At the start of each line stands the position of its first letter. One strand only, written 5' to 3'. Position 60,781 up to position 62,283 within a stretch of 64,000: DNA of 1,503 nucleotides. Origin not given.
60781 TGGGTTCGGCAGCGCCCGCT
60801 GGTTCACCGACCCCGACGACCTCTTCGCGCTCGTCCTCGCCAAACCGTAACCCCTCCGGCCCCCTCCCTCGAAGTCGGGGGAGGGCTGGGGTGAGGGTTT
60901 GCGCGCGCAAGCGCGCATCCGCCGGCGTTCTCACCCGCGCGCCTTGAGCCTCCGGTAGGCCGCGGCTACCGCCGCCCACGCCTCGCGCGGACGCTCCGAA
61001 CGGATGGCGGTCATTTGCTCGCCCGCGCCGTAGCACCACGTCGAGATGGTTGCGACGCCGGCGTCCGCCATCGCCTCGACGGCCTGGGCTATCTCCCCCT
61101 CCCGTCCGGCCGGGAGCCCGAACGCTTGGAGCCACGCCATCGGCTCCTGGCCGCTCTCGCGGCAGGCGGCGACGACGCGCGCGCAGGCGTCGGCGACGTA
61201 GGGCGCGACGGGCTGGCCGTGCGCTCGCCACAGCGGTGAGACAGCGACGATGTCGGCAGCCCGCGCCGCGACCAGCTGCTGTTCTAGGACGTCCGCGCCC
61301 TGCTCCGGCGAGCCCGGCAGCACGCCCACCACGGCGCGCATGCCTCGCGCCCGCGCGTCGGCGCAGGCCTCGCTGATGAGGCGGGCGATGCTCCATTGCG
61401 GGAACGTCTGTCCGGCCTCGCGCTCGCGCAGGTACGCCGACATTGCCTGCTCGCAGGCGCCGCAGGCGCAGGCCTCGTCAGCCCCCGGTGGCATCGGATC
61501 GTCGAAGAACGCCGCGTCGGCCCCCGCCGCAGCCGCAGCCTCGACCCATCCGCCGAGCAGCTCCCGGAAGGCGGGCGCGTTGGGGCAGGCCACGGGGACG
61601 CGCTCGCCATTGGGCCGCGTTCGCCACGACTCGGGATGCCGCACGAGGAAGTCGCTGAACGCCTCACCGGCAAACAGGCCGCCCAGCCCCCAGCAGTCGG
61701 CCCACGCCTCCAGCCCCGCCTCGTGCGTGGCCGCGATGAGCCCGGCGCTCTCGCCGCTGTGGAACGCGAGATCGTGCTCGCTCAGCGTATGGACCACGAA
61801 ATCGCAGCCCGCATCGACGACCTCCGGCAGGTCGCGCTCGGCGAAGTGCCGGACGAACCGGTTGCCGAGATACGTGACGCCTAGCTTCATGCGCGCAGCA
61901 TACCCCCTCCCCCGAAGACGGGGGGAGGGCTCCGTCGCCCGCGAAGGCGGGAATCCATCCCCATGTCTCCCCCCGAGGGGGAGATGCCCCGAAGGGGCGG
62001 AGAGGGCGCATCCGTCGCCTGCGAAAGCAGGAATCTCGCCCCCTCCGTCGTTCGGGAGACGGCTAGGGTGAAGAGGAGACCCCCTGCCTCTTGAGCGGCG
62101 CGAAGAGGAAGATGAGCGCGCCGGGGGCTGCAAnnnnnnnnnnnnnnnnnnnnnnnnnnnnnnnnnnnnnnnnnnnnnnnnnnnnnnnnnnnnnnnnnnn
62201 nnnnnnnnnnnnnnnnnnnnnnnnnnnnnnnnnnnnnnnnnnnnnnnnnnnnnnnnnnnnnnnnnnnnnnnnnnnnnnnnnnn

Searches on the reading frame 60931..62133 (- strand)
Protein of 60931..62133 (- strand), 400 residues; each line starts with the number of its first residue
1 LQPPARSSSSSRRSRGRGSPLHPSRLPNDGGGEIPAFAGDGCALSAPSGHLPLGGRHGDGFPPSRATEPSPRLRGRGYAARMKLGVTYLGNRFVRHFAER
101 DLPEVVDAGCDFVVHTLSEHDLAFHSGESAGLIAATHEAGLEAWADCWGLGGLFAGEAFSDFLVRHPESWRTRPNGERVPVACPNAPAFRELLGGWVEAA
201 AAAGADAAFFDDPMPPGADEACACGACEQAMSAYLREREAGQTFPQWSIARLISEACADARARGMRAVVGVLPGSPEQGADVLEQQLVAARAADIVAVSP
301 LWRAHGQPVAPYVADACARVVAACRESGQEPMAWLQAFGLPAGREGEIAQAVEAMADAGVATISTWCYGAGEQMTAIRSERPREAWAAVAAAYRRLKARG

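Call 32: search_protein_families(library=ncbifam, proteins=[window:60931-62133:-], max_evalue=0.00001)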
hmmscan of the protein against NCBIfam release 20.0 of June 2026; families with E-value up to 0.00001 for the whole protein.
window:60931-62133:- (400 aa): 0 families

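Call 39: search_protein_families(library=pfam, proteins=[window:60931-61896:-], max_evalue=0.01)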
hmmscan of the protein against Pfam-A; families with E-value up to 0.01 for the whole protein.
window:60931-61896:- (321 aa): 0 families

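Call 56: find_homologous_proteins(query=window:60931-61896:-, max_evalue=0.00001)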
Query window:60931-61896:- (321 aa): 60 proteins with E <= 0.00001 among 8000 candidates.
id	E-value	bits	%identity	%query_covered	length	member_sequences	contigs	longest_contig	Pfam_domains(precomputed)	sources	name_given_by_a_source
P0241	5.1e-202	688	97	99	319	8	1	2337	-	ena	-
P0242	3.1e-187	639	89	99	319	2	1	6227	-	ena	-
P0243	2.5e-163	561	78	99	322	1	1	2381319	-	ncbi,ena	-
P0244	4.1e-156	537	75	99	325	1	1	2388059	-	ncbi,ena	-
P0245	2.4e-150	518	72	99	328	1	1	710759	-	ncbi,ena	-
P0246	5.5e-146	504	71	99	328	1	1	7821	-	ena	-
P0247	2.1e-145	502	70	99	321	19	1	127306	-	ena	-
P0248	9.2e-145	500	69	99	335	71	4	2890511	-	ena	-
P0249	3.4e-144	498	71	99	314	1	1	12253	-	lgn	-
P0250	4.4e-144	498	70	98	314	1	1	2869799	-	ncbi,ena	-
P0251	8.7e-144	497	70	99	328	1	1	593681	-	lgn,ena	-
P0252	1.2e-143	496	69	99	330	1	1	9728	-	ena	-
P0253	1.6e-143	496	70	99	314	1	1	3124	-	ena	-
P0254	2.0e-143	495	71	99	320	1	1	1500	-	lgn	-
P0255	2.4e-143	495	71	99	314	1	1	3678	-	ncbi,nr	ncbi:MAG: hypothetical protein OXE50_05860 [Chloroflexi bacterium]|nr:hypothetical protein [Chlorofl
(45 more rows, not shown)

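Call 64: predict_structure(alignment_id=A2)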
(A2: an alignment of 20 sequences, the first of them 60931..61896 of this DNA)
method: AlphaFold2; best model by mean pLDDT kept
length: 321 residues; sequences in the alignment: 20
mean_pLDDT: 91.8   pTM: 0.91
mean pLDDT of the five models: 91.8, 91.1, 90.3, 89.7, 88.0
residues with pLDDT >= 90: 236; 70-90: 74; 50-70: 11; < 50: 0
segments of 3 or more residues with pLDDT < 50: none
pLDDT, mean of each block of 10 residues (from residue 1): 91 90 96 94 87 98 95 75 88 91 93 95 97 73 91 94 89 96 98 84 87 96 91 96 97 95 96 98 93 81 96 96 80
secondary structure, 60 per line:
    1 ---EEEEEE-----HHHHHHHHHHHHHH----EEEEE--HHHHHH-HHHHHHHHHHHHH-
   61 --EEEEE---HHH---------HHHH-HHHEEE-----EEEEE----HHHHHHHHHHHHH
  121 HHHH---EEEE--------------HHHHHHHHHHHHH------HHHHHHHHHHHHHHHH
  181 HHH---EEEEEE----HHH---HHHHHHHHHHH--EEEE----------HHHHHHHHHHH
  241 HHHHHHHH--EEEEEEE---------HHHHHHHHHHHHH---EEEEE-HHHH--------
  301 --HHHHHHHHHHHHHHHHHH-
elements in order: E4-9 H15-28 E33-37 H40-45 H47-59 E63-67 H83-86 E91-93 E99-103 H108-124 E128-131 H146-158 H165-183 E187-192 H203-213 E216-219 H230-248 E251-257 H267-279 E283-287 H289-292 H303-320

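Call 66: fold_search(model_id=the predicted structure, library=pdb)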
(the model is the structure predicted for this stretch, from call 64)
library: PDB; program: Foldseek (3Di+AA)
matches with E <= 10: 1748; with E <= 0.001: 530
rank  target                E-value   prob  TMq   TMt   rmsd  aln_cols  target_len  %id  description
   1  8faa_A                2.7e-09  1.00  0.69  0.46   5.1       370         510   14  Crystal structure of Xanthomonas campestris GH35 beta-galactosidase (released 2023-11-29)
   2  5jaw_E                2.9e-09  1.00  0.68  0.44   5.4       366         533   11  Structure of a beta galactosidase with inhibitor (released 2017-05-10)
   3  6tbh_A                3.4e-09  1.00  0.67  0.43   5.0       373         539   10  Structure of a beta galactosidase with inhibitor (released 2020-08-19)
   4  6tbj_E                3.8e-09  1.00  0.69  0.45   4.9       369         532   10  Structure of a beta galactosidase with inhibitor (released 2020-08-19)
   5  6tbj_H                5.0e-09  1.00  0.68  0.45   5.1       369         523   10  Structure of a beta galactosidase with inhibitor (released 2020-08-19)
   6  6tbf_D                5.3e-09  1.00  0.69  0.44   5.0       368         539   10  Structure of a beta galactosidase with inhibitor (released 2020-08-19)
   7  6tbf_A                5.3e-09  1.00  0.66  0.42   5.7       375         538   10  Structure of a beta galactosidase with inhibitor (released 2020-08-19)
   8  3u7v                  5.3e-09  1.00  0.64  0.42   5.8       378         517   11  The structure of a putative Beta-galactosidase from Caulobacter crescentus CB15. (released 2011-12-21)
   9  5jaw_H                8.4e-09  1.00  0.62  0.41   6.0       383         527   11  Structure of a beta galactosidase with inhibitor (released 2017-05-10)
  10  4d1i_G                8.8e-09  1.00  0.68  0.44   5.1       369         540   10  The structure of the GH35 beta-galactosidase Bgl35A from Cellvibrio japonicus (released 2014-05-28)
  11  6tbg_C                9.4e-09  1.00  0.68  0.44   5.0       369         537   10  Structure of a beta galactosidase with inhibitor (released 2020-08-19)
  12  6tbg_A                9.4e-09  1.00  0.67  0.44   5.1       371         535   10  Structure of a beta galactosidase with inhibitor (released 2020-08-19)
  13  6tbj_B                9.9e-09  1.00  0.68  0.45   5.1       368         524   10  Structure of a beta galactosidase with inhibitor (released 2020-08-19)
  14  6tbi_B                9.9e-09  1.00  0.67  0.44   5.3       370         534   10  Structure of a beta galactosidase with inhibitor (released 2020-08-19)
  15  8pej_B                9.9e-09  1.00  0.66  0.42   5.4       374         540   10  CjGH35 with a Galactosidase Activity-Based Probe (released 2023-10-04)
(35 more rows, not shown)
